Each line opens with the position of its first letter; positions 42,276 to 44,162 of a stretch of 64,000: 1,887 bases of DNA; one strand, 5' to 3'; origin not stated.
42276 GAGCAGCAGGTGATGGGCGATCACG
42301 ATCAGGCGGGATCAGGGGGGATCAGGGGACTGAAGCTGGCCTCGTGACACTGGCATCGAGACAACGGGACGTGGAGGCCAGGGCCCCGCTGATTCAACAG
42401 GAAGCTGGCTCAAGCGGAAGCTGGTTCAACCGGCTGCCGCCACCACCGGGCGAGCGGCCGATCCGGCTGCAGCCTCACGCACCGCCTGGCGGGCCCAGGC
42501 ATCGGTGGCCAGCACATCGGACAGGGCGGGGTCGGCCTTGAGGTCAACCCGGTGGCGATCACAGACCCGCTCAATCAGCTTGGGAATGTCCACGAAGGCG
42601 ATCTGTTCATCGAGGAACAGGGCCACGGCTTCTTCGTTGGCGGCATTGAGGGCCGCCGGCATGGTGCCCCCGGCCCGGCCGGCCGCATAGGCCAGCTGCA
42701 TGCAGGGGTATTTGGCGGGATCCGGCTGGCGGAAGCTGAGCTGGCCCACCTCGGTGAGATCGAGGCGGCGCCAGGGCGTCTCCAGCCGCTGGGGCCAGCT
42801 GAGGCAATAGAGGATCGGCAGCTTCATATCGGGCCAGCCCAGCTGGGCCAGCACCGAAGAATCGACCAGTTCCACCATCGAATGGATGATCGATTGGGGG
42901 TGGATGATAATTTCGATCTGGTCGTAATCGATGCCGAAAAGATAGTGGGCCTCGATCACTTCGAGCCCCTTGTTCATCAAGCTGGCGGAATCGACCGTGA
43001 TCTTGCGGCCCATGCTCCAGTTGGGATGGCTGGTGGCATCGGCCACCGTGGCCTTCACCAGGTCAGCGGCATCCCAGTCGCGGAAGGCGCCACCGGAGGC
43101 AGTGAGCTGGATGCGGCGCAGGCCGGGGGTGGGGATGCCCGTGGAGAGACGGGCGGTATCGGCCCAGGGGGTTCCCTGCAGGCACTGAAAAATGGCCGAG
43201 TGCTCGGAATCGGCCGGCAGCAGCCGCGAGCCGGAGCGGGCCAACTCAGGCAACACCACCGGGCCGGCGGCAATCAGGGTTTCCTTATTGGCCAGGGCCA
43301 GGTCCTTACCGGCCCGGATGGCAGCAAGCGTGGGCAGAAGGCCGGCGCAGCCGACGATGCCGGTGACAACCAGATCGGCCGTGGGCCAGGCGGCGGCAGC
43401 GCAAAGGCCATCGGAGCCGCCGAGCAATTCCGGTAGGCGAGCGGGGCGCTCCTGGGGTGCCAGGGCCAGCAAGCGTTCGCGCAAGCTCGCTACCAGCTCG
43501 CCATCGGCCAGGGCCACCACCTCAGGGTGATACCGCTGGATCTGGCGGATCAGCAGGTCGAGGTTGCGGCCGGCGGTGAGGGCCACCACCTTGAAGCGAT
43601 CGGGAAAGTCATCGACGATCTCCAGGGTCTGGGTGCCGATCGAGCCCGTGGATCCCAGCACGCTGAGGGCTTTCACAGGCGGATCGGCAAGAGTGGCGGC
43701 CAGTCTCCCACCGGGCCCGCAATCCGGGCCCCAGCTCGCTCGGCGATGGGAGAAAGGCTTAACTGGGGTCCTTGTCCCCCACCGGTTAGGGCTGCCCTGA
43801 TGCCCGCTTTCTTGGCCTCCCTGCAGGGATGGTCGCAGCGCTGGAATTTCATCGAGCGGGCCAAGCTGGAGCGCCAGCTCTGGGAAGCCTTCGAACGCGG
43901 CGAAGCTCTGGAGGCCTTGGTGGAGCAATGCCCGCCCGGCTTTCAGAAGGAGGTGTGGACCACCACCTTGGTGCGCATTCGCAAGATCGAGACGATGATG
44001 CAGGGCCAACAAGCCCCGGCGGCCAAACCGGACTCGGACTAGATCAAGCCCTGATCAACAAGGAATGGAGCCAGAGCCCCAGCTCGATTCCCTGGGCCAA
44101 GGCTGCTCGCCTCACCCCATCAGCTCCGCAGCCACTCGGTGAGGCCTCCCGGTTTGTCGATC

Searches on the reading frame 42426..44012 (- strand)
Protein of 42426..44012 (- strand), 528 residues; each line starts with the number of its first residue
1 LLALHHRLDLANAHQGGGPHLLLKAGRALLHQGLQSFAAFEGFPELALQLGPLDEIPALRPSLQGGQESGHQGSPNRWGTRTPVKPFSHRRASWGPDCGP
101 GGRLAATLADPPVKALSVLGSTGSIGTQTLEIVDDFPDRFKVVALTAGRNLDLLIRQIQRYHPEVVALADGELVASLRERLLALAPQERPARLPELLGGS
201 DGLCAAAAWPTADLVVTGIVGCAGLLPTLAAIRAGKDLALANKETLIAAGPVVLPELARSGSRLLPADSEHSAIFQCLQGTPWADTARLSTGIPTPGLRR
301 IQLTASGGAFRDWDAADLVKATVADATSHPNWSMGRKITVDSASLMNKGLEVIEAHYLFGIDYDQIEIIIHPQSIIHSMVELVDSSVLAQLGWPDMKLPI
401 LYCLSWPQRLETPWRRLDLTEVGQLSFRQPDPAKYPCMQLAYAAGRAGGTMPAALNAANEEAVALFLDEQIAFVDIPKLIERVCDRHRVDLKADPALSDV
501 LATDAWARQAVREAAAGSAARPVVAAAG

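Call 4: search_protein_families(library=ncbifam, proteins=[window:42426-44012:-], max_evalue=0.01)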
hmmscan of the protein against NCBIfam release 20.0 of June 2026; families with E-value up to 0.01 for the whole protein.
window:42426-44012:- (528 aa): 3 families
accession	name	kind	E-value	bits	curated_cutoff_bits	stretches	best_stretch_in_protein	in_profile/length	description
NF009114.0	PRK12464.1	equivalog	2.2e-173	576.6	461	1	113-514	2-381/389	1-deoxy-D-xylulose-5-phosphate reductoisomerase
TIGR00243.1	Dxr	equivalog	4.9e-154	512.9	315.7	1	113-516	1-385/389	1-deoxy-D-xylulose-5-phosphate reductoisomerase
NF003938.0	PRK05447.1-1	equivalog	1.5e-128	429.2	515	1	114-514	2-392/398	1-deoxy-D-xylulose-5-phosphate reductoisomerase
